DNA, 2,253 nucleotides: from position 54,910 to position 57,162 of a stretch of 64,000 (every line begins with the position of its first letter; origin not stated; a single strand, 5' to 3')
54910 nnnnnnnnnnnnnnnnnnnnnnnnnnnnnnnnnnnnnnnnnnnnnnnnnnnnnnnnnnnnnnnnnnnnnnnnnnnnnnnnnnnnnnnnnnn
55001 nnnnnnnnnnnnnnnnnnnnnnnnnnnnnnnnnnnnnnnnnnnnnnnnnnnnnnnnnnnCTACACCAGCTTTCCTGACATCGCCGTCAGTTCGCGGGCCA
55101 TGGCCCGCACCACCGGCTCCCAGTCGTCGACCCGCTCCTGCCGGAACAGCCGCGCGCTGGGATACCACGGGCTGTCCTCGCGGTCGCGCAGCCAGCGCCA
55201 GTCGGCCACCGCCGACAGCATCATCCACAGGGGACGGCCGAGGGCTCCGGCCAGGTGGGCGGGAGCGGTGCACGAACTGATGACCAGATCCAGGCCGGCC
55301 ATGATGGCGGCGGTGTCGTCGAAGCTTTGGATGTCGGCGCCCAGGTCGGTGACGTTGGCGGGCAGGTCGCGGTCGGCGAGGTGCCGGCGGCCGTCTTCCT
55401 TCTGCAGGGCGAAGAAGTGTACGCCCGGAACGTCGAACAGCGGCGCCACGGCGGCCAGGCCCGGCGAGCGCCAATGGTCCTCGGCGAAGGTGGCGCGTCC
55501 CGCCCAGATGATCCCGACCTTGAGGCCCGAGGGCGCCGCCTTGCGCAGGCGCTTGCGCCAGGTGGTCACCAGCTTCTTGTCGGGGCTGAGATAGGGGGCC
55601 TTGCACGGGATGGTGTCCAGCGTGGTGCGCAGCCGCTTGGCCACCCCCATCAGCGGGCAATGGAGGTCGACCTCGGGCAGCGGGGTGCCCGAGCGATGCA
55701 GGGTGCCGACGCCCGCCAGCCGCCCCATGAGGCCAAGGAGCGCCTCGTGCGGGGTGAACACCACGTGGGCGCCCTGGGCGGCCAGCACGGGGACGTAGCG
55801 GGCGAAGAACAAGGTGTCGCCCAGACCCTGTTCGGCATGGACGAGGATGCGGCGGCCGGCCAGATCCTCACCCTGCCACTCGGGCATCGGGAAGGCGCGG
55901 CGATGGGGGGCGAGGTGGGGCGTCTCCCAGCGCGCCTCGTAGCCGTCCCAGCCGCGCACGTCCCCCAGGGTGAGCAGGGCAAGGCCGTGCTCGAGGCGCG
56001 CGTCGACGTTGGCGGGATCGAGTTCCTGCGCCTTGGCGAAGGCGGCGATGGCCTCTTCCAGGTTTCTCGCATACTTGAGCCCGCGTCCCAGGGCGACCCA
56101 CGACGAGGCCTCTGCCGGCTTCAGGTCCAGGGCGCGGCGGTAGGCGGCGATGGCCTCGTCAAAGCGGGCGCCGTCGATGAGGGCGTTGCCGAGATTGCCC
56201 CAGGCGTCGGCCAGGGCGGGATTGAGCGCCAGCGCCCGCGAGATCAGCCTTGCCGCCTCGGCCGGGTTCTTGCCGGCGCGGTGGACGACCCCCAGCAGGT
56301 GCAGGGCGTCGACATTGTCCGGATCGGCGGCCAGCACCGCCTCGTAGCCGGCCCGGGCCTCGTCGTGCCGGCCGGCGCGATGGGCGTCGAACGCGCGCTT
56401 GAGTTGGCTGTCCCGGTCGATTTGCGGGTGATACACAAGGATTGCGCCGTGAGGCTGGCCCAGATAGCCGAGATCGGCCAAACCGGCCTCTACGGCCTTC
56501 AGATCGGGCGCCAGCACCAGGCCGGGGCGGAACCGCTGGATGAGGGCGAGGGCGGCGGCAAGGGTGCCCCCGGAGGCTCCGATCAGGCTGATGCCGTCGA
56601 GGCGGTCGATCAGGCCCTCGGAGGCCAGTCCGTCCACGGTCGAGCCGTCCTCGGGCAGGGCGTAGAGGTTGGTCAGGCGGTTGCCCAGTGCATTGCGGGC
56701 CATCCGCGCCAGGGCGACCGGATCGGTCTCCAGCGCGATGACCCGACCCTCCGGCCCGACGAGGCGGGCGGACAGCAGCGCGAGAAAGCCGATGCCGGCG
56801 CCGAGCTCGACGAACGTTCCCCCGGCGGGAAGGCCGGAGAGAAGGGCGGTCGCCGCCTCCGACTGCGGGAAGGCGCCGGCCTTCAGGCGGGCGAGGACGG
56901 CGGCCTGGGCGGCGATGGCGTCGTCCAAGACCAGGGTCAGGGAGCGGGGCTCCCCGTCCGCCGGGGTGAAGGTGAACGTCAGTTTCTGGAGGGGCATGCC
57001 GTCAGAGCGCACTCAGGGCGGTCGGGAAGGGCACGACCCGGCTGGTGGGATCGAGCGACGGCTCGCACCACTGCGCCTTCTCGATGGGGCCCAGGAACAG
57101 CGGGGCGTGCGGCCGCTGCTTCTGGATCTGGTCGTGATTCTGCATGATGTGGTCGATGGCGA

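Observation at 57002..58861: TPR-less GT41 (HMW1C/NGT-like) enzyme in an alphaproteobacterial context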

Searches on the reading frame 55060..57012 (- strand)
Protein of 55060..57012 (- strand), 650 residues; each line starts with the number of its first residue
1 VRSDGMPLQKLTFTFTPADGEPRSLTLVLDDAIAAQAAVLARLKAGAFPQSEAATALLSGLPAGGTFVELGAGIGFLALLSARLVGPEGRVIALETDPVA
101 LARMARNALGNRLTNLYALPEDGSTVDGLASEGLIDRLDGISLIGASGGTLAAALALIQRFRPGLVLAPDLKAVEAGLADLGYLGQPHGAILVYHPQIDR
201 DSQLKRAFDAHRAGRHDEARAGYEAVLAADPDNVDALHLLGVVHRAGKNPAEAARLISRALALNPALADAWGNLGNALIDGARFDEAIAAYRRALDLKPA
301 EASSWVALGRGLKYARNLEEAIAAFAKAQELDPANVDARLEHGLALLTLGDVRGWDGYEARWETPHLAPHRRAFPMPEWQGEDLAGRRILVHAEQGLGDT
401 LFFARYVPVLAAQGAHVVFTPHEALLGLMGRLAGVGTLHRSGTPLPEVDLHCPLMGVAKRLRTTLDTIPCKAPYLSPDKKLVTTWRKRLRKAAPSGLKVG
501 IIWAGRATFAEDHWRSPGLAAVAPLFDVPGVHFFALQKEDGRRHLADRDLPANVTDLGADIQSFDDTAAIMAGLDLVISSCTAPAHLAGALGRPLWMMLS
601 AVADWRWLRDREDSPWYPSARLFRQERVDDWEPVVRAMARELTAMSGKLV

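Call 3: search_protein_families(library=pfam, proteins=[window:55060-57012:-], max_evalue=0.01)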
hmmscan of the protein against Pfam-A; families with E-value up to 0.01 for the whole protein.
window:55060-57012:- (650 aa): 18 families
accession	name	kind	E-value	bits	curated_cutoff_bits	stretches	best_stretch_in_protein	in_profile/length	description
PF07719.23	TPR_2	-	1.1e-20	72.4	27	3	268-299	1-32/34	Tetratricopeptide repeat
PF13414.12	TPR_11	-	8.3e-20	70.7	26.8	3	275-309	1-35/42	TPR repeat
PF00515.34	TPR_1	-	5.7e-17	61.2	27.8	1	268-299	1-32/34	Tetratricopeptide repeat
PF13181.12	TPR_8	-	1.8e-15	56.1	25.7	1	268-300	1-33/34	Tetratricopeptide repeat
PF13432.12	TPR_16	-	2.1e-13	50.9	32.7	3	210-266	7-63/65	Tetratricopeptide repeat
PF23914.1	TPR_CcmH_CycH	-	7.4e-13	49.1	42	1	298-351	46-99/158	Cytochrome c-type biogenesis protein H TPR domain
PF13428.12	TPR_14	-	1.1e-11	44.7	23.5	3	235-276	2-43/44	Tetratricopeptide repeat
PF13431.12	TPR_17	-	1.1e-11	44.5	24.4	0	258-288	3-33/34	Tetratricopeptide repeat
PF14559.12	TPR_19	-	2.8e-11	44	25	2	212-265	3-56/68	Tetratricopeptide repeat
PF13424.12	TPR_12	-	3e-10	40.6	30.1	1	204-263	7-74/77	Tetratricopeptide repeat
PF13176.12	TPR_7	-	5.5e-09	35.8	27.9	1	270-300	1-31/36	Tetratricopeptide repeat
PF12895.13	ANAPC3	-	8.7e-06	26.4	27.2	1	216-293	5-81/82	Anaphase-promoting complex, cyclosome, subunit 3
PF13174.12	TPR_6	-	9.5e-06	26.4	26.3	0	201-232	1-32/33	Tetratricopeptide repeat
PF01075.23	Glyco_transf_9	-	0.00085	19.1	22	1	504-595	111-205/247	Glycosyltransferase family 9 (heptosyltransferase)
PF13847.12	Methyltransf_31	-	0.0025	18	27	1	64-116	4-56/145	Methyltransferase domain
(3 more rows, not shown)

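Call 4: search_protein_families(library=ncbifam, proteins=[window:55060-57012:-], max_evalue=0.01)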
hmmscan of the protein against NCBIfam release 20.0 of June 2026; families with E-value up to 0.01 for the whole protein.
window:55060-57012:- (650 aa): 22 families
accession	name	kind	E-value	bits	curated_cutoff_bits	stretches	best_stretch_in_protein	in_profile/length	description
NF040959.1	MamA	equivalog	1.9e-15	56.9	200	1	204-337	41-174/204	magnetosome protein MamA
TIGR02917.1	PEP_TPR_lipo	equivalog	1.9e-15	55.8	312.2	2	201-287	160-246/899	XrtA/PEP-CTERM system TPR-repeat protein PrsT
NF033762.1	social_mot_Tgl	equivalog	3.1e-13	49.6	225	1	207-296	38-128/252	social motility TPR repeat lipoprotein Tgl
TIGR02521.1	type_IV_pilW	equivalog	2.1e-09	37.3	154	1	212-341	43-174/234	type IV pilus biogenesis/stability protein PilW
TIGR02552.1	LcrH_SycD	equivalog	2.4e-09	37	104.8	2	262-335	46-119/136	SycD/LcrH family type III secretion system chaperone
NF033920.0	C39_PA2778_fam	equivalog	7.7e-08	32.1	150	1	197-299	153-255/255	PA2778 family cysteine peptidase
NF008391.2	PRK11189.1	equivalog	1.1e-05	25.1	250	1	257-312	88-141/297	lipoprotein NlpI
NF008823.0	PRK11873.1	subfamily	2.1e-05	24.1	263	1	59-115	73-129/272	arsenite methyltransferase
NF041537.1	ArsM_AhpD_UU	exception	4.4e-05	22.4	510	1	63-114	76-127/345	arsenite methyltransferase/AhpD domain selenoprotein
TIGR02469.1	CbiT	equivalog_domain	5.7e-05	23.4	78.3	1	61-157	17-107/124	precorrin-6Y C5,15-methyltransferase (decarboxylating) subunit CbiT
TIGR01444.1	fkbM_fam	subfamily_domain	0.00014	22.3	37.7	1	66-118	1-52/143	FkbM family methyltransferase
NF047649.1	MTase_UXPK_star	exception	0.00024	20.2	460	1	61-108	75-121/283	methyltransferase/UXPK-star double selenoprotein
NF008520.0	PRK11447.1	equivalog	0.00036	18.4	858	0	275-335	276-336/1157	cellulose synthase complex outer membrane protein BcsC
NF052415.1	T3SS_chap_SctY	equivalog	0.00096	19.6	70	1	231-329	3-104/106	type III secretion apparatus assembly chaperone SctY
TIGR03939.1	PGA_TPR_OMP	equivalog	0.0011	17.3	366.65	1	211-340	30-158/800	poly-beta-1,6 N-acetyl-D-glucosamine export porin PgaA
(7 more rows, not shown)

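Call 45: search_solved_structures(query=window:55060-57012:-, max_evalue=0.01, show_alignments=0)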
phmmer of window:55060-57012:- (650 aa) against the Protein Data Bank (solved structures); distinct sequences matched with E-value up to 0.01: 145 (the best 60 are shown).
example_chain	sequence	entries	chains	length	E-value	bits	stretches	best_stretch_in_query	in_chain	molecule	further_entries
9qhb_A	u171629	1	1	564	6.7e-103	348.7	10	253-343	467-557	Engineered tetratricopeptide repeat protein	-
8bu0_A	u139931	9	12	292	8.3e-46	160.1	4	253-341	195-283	Consensus tetratricopeptide repeat protein | Crystal structure of an 8-repeat consensus TPR superhelix with Zinc. | Monomer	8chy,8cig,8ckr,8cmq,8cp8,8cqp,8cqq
9qhc_A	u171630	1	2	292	7.4e-40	140.4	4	254-337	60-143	Engineered tetratricopeptide repeat protein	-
7yea_A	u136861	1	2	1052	2e-38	135.7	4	207-350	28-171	UDP-N-acetylglucosamine--peptide N-acetylglucosaminyltransferase 110 kDa subunit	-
7yeh_B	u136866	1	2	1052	2.2e-38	135.5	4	208-350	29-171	UDP-N-acetylglucosamine--peptide N-acetylglucosaminyltransferase 110 kDa subunit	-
7ntf_A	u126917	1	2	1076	2.2e-38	135.5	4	209-348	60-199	Isoform 1 of UDP-N-acetylglucosamine--peptide N-acetylglucosaminyltransferase 110 kDa subu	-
1w3b_A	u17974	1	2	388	7.7e-33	117.2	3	210-350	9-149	UDP-N-ACETYLGLUCOSAMINE--PEPTIDE N-ACETYLGLUCOSAMINYLTRANSFERASE 110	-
6eou_A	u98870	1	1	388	2.1e-32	115.8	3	210-350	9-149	UDP-N-acetylglucosamine--peptide N-acetylglucosaminyltransferase 110 kDa subunit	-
2fo7_A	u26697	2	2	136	7e-23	84.3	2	253-334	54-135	SYNTHETIC CONSENSUS TPR PROTEIN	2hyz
8ch0_A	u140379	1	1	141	1.3e-22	83.4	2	259-334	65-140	Consensus tetratricopeptide repeat protein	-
2wqh_A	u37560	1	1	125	3.8e-22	81.9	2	259-344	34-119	CTPR3Y3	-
9gzg_A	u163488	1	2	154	3.6e-20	75.4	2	259-344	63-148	Engineered CTPR protein with glutamic acids for conductivity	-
6b85_J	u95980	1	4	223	8.5e-19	70.8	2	219-338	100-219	TMHC4_R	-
1na0_A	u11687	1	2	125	2.2e-17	66.2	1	267-338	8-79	designed protein CTPR3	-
7y4i_A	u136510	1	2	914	2.4e-16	62.8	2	217-301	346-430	Probable UDP-N-acetylglucosamine--peptide N-acetylglucosaminyltransferase SPINDLY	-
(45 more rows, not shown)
